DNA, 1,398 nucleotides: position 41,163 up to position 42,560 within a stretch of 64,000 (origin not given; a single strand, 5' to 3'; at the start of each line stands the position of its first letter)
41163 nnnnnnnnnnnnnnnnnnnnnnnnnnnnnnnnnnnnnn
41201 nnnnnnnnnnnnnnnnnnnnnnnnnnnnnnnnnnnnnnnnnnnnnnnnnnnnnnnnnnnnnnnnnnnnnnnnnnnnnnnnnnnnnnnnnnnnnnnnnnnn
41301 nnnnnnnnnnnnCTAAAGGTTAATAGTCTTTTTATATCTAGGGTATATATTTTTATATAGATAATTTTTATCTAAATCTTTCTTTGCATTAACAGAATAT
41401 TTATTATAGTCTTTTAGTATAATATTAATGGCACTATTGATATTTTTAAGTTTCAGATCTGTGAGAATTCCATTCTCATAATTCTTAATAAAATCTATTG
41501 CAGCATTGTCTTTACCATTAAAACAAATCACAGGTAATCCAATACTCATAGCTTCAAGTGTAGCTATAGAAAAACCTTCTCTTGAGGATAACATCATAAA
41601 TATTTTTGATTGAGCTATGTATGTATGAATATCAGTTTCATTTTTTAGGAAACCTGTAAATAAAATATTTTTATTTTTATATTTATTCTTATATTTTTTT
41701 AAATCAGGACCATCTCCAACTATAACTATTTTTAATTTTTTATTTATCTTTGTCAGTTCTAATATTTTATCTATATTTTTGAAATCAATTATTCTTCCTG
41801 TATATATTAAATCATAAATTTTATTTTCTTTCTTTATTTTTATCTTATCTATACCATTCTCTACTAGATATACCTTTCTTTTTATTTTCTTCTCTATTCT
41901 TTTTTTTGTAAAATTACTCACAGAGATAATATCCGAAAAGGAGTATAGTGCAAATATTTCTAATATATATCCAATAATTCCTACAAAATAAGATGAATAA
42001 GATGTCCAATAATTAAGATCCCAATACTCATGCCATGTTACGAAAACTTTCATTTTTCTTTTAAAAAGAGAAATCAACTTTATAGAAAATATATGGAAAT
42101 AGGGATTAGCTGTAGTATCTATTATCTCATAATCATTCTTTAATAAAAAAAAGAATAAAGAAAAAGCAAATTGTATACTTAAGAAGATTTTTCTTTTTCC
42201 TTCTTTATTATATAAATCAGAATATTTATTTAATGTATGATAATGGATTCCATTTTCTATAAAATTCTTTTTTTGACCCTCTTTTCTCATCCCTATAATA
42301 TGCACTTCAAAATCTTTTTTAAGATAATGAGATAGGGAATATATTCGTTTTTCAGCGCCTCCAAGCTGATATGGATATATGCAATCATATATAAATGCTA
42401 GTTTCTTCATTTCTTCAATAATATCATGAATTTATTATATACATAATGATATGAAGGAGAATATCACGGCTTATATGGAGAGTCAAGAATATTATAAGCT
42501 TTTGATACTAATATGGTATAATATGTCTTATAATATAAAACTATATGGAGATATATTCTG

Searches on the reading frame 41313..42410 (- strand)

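Call 100: search_protein_families(library=pfam, proteins=[window:41313-42410:-], max_evalue=0.00001)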
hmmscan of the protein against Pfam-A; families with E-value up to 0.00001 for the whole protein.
window:41313-42410:- (365 aa): 4 families
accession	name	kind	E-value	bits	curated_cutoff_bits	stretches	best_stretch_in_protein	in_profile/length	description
PF00534.26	Glycos_transf_1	-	4.3e-26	91.9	26.4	1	191-338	8-162/172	Glycosyl transferases group 1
PF13692.12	Glyco_trans_1_4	-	4.6e-20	72.8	27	1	201-333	4-141/142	Glycosyl transferases group 1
PF13439.12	Glyco_transf_4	-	8.4e-14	52.4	28.5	1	17-188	2-167/170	Glycosyltransferase Family 4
PF20706.3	GT4-conflict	-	4.6e-07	29.6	26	1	246-296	260-310/385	Family 4 Glycosyltransferase in conflict systems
